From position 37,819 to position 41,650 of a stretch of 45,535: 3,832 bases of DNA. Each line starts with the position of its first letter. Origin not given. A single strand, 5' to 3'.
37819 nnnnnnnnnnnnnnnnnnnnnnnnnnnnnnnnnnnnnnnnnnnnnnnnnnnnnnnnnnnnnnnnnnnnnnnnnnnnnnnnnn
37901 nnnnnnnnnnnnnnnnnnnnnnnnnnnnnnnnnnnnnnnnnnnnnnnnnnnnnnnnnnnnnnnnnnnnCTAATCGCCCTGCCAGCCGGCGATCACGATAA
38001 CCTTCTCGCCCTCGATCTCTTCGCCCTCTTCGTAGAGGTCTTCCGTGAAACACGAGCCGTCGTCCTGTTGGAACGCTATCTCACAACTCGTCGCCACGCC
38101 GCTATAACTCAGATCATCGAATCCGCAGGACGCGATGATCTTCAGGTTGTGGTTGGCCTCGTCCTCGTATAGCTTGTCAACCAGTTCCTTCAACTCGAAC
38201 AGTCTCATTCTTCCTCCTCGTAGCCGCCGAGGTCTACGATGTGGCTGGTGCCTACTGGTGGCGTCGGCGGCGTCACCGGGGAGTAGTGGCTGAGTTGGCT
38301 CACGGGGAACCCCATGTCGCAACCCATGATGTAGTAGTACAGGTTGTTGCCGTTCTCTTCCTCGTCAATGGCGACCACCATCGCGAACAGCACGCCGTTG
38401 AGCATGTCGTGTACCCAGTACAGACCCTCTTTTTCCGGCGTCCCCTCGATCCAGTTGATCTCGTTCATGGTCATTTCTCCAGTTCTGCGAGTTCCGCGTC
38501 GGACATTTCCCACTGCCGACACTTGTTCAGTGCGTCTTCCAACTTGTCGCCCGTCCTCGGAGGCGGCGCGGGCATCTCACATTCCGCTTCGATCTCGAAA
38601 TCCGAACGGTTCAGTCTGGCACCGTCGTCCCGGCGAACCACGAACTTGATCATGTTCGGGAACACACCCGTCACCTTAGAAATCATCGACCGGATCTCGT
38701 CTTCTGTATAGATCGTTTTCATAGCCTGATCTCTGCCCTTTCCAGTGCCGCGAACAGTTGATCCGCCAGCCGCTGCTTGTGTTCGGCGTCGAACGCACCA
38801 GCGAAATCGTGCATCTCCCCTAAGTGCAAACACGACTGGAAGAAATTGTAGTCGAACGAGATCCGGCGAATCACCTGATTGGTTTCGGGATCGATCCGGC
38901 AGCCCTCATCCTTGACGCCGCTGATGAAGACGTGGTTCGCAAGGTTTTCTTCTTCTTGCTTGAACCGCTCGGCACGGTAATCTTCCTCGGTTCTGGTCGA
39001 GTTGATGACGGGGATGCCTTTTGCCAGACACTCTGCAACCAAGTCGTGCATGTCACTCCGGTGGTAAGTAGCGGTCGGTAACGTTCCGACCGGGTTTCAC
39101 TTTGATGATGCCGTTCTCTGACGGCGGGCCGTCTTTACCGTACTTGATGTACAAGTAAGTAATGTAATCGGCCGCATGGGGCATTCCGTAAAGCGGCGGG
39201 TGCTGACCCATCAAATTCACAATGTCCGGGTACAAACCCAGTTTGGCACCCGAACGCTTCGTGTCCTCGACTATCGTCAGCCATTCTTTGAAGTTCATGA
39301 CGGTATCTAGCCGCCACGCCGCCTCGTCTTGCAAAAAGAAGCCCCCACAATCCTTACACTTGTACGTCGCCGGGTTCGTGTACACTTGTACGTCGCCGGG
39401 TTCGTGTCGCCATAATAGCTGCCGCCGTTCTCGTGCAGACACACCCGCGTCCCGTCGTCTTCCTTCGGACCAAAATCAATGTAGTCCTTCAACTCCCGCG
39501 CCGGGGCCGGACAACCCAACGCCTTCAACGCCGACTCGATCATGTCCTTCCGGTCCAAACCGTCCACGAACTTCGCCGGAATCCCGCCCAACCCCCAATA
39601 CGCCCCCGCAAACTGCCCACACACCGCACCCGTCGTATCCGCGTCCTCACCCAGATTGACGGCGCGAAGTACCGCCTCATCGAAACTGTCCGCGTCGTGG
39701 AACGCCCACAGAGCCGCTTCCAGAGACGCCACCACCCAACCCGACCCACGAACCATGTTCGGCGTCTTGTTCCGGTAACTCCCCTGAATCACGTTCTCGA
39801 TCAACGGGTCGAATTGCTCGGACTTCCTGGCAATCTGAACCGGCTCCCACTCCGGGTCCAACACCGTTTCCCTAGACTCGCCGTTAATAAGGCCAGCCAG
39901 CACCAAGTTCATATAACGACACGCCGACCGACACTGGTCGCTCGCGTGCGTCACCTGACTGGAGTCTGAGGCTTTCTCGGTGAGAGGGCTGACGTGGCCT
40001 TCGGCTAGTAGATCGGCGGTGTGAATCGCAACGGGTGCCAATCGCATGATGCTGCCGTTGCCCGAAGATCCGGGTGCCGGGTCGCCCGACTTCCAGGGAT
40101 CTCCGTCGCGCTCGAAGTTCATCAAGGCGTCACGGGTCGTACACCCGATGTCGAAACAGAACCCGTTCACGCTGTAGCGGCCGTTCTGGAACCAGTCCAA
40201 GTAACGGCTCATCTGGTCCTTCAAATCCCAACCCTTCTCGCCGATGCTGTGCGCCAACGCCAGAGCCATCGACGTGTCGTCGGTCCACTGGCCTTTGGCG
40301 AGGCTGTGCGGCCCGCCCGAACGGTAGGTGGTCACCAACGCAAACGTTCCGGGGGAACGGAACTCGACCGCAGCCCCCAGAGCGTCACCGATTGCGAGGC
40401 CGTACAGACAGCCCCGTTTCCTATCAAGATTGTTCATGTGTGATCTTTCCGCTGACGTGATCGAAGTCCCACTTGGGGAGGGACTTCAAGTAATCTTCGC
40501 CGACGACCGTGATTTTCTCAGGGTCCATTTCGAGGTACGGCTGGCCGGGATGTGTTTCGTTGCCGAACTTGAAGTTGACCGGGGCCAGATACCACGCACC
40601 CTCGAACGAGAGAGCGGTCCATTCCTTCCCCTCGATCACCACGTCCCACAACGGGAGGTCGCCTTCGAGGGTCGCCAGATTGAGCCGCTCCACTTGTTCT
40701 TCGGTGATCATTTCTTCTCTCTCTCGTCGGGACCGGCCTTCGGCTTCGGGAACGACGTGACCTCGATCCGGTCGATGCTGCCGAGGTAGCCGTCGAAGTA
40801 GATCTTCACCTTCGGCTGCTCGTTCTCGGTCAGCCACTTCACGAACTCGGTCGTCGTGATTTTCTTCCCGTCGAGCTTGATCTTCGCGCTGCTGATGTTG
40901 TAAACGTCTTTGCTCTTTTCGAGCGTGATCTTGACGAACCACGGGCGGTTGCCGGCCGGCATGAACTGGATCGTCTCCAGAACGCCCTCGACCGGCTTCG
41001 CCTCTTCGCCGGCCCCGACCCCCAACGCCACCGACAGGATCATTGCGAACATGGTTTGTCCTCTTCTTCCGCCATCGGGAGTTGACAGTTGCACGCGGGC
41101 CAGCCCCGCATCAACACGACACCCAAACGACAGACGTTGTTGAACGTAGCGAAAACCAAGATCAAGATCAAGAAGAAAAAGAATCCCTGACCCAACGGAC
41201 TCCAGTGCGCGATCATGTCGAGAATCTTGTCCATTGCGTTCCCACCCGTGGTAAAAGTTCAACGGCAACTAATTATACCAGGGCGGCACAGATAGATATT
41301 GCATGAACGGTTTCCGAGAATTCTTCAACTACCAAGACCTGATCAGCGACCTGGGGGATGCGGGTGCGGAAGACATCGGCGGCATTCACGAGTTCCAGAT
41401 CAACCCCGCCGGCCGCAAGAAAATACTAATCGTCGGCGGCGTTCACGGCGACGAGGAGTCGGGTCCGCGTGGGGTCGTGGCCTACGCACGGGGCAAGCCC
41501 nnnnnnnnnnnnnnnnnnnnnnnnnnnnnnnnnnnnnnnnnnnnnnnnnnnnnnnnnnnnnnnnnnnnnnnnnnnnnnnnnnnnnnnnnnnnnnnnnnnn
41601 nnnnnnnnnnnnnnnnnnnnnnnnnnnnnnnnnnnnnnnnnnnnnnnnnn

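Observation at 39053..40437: ADP-ribosylglycohydrolase gene inactivated or truncated by a perfect 26-bp tandem duplication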

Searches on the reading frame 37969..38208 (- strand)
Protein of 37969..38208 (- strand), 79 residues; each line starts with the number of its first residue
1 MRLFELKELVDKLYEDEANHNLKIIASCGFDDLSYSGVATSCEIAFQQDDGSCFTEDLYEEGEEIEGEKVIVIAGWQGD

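Call 70: search_protein_families(library=pfam, proteins=[window:37969-38208:-], max_evalue=0.01)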
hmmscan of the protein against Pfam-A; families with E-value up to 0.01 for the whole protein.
window:37969-38208:- (79 aa): 0 families

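Call 71: search_protein_families(library=phrogs, proteins=[window:37969-38208:-], max_evalue=0.01)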
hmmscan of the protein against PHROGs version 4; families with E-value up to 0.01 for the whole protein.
window:37969-38208:- (79 aa): 1 family
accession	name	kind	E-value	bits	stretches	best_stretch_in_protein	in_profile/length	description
phrog_11811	-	unknown function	0.0078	17.4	0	2-22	37-57/72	-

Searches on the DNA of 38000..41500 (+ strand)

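Call 10: search_dna_similar(query=window:38000-41500:+, collection=phages, mode=distant)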
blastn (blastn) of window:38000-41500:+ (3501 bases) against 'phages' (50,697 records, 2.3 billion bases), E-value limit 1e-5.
No match.

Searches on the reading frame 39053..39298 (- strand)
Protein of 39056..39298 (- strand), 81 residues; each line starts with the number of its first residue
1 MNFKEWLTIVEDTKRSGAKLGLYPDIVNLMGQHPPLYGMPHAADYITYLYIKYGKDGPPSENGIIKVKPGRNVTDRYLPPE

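Call 27: find_homologous_proteins(query=window:39056-39298:-, max_evalue=0.001)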
Query seq(81 aa) (81 aa): 11 proteins with E <= 0.001 among 11 candidates.
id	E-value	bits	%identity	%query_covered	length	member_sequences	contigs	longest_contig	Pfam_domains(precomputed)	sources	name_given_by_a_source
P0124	7.4e-50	185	100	100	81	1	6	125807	-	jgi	jgi:hypothetical protein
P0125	3.2e-43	163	89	100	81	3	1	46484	-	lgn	-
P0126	3.6e-35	138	76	99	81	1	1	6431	-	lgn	-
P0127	9.7e-35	136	74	99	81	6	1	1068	-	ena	-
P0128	9.0e-34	133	73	99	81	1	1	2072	-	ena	-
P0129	3.3e-33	131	81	89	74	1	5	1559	-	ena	-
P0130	4.8e-32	128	68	100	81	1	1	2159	-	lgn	-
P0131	1.4e-31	126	68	100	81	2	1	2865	-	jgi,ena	-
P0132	5.4e-29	118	64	100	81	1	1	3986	-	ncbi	-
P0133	4.1e-28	115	100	64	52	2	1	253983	-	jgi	jgi:hypothetical protein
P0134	3.7e-18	83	54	99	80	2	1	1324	-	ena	-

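Call 28: find_encoding_contigs(protein=P0133, flank=4000, max_places=5)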
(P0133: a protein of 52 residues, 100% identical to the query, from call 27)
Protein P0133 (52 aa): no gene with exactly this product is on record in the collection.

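Call 29: find_encoding_contigs(protein=P0124, flank=2500, max_places=10)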
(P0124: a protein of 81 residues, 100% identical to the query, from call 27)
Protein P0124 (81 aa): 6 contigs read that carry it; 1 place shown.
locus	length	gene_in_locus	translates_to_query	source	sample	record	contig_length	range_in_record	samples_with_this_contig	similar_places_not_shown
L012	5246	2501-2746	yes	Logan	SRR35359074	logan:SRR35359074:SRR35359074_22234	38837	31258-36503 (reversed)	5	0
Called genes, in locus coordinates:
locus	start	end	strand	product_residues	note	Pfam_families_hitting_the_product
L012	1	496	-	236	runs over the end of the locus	PF24827:AstE_AspA_cat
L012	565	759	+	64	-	-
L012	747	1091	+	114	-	-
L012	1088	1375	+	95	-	-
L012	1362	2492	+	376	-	PF03747:ADP_ribosyl_GH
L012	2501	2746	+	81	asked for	-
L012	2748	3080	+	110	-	-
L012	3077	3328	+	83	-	-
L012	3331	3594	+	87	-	-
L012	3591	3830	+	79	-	-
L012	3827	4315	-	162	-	-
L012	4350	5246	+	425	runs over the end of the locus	-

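Call 34: find_encoding_contigs(protein=P0126, flank=3500, max_places=3)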
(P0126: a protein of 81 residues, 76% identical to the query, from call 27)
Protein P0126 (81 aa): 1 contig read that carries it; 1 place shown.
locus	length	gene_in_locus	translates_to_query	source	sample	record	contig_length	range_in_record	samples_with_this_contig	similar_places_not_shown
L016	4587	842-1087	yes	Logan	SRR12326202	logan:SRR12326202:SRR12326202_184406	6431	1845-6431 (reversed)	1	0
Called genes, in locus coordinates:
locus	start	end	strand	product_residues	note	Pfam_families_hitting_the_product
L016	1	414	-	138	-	?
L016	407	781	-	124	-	-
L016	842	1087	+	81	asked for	-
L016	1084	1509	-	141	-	-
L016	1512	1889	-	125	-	-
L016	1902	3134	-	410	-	PF21189:PHA02142, PF09414:RNA_ligase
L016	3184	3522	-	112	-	-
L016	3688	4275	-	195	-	-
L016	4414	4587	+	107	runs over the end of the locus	-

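Call 35: find_encoding_contigs(protein=P0132, flank=3500, max_places=3)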
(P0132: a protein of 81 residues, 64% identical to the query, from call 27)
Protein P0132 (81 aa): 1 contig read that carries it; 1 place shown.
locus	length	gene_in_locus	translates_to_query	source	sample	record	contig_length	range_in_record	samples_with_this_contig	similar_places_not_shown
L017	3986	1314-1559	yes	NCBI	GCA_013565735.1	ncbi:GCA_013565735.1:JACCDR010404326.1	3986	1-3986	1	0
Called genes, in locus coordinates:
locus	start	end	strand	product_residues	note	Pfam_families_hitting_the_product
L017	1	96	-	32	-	?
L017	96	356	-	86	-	-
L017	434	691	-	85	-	-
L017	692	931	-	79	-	-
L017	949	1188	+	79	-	-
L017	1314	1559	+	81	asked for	-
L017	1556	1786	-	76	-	-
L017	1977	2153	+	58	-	-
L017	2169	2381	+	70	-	-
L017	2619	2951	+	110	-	-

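Call 39: search_protein_families(library=pfam, alignment_id=A1, max_evalue=0.001)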
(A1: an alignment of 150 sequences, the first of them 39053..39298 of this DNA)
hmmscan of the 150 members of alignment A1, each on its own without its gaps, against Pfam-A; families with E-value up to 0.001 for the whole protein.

A. member 1, window:39053-39298:- (81 aa): 0 families

B. families by the number of members that match (of 150 scanned): 10 families
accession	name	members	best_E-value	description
PF03747.19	ADP_ribosyl_GH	1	1.9e-73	ADP-ribosylglycohydrolase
PF11978.13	MVP_shoulder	1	6.7e-21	Shoulder domain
PF01743.26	PolyA_pol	1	4.1e-20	Poly A polymerase head domain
PF03235.19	GmrSD_N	1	3.4e-12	GmrSD restriction endonuclease, N-terminal domain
PF00004.35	AAA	1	8.1e-12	ATPase family associated with various cellular activities (AAA)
PF24827.1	AstE_AspA_cat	1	4e-09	Succinylglutamate desuccinylase/Aspartoacylase catalytic domain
PF10307.15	HAD_SAK_1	1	1.3e-06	HAD domain family 1 in Swiss Army Knife RNA repair proteins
PF10263.15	SprT-like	1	0.00014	SprT-like family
PF17795.6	Vault_3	1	0.00024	Major Vault Protein Repeat domain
PF11727.13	ISG65-75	1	0.00094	Invariant surface glycoprotein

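Call 40: search_protein_families(library=phrogs, alignment_id=A1, max_evalue=0.0001)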
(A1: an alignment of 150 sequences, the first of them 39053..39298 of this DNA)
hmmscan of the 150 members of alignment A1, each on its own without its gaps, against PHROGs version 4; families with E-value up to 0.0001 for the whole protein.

A. member 1, window:39053-39298:- (81 aa): 0 families

B. families by the number of members that match (of 150 scanned): 24 families
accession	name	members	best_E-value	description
phrog_6572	-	1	2.9e-64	ADP-ribosylglycohydrolase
phrog_1583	-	1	1.6e-26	-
phrog_3322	-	1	1.2e-23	endonuclease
phrog_18096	-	1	2e-22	-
phrog_2244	-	1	5.5e-20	tRNA nucleotidyltransferase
phrog_5960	-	1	4.6e-19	-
phrog_7485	-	1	2.1e-17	-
phrog_1035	-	1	1.7e-16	endonuclease VII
phrog_2376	-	1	1.2e-15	ATPase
phrog_22100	-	1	1.4e-14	-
phrog_3118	-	1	1.9e-13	HNH endonuclease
phrog_1400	-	1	2.3e-13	Srd anti-sigma factor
phrog_2598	-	1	1.4e-10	-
phrog_24229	-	1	4.8e-10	tRNA nucleotidyltransferase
phrog_10401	-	1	8.9e-10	ATPase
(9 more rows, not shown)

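Call 41: search_protein_families(library=padloc, alignment_id=A1, max_evalue=0.0001)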
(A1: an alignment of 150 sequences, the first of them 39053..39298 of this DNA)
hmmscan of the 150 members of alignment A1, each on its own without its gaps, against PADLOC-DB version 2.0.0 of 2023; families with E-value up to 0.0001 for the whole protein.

A. member 1, window:39053-39298:- (81 aa): 0 families

B. families by the number of members that match (of 150 scanned): 3 families
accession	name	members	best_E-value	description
PDLC03877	NsnA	1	2.2e-11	-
PDLC02279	AbiEi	1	5.9e-07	AbiEi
PDLC04027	PD-T4-2_A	1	3.4e-06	-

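Call 58: search_solved_structures(query=A4, max_evalue=1)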
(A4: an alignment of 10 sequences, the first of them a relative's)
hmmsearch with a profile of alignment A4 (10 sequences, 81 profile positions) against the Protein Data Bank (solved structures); distinct sequences matched with E-value up to 1: 2.
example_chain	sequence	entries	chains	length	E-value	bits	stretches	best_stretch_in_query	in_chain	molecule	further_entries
5xfh_A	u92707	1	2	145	0.11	16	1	13-53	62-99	Salt stress-induced protein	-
5gvy_A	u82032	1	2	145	0.2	15.1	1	15-53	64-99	Salt stress-induced protein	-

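Call 63: predict_structure(alignment_id=A4)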
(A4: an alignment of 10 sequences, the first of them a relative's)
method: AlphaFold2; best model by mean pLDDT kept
length: 81 residues; sequences in the alignment: 10
mean_pLDDT: 45.5   pTM: 0.23
mean pLDDT of the five models: 45.5, 42.2, 42.1, 42.0, 41.9
residues with pLDDT >= 90: 0; 70-90: 0; 50-70: 20; < 50: 61
segments of 3 or more residues with pLDDT < 50: 1-41, 62-81
pLDDT, mean of each block of 10 residues (from residue 1): 41 38 39 42 56 59 46 43 43
secondary structure, 60 per line:
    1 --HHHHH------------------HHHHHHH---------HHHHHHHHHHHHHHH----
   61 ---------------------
elements in order: H3-7 H26-32 H42-56

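Call 65: search_protein_representatives(alignment_id=A4)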
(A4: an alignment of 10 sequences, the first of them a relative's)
Query: 10 sequences, 81 profile positions. Proteins with E-value up to 0.001 (for the whole library): 37; up to 1e-10: 22; up to 1e-30: 1. The best 37 are listed.
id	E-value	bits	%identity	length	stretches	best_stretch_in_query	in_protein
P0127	4.7e-43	161.3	-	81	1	1-81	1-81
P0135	1.0e-24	102.6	-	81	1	2-75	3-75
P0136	1.3e-23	99.0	-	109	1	1-70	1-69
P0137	2.1e-21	92.0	-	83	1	1-72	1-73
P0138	2.5e-20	88.5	-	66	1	10-70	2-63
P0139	1.3e-19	86.3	-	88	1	2-73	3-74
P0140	2.5e-19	85.3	-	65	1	1-51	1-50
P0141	8.6e-18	80.4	-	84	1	1-68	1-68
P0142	3.1e-17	78.6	-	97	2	1-65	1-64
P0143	9.0e-17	77.1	-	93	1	1-74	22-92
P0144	9.9e-16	73.8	-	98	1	2-73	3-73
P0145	2.0e-15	72.8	-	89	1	10-67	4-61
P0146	4.1e-15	71.8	-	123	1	1-69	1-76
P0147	8.4e-15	70.8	-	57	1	4-50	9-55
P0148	1.9e-14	69.7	-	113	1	13-73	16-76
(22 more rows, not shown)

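Call 66: find_related_loci(query=A4, collection=viral_contigs, flank=2500)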
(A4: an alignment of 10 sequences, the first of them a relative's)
Query A4 (81 aa) in viral_contigs; peptide patterns used: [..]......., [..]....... (x = any residue, [..] = any of these).
9 stretches matched a pattern; 3 encode a relative of the query (tblastn E <= 1e-3); 3 distinct loci.
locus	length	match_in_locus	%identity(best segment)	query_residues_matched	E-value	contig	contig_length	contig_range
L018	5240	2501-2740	76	1-80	6e-40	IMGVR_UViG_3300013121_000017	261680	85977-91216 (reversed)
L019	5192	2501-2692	58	1-66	1e-19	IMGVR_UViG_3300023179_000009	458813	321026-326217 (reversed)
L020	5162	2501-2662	56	1-55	5e-18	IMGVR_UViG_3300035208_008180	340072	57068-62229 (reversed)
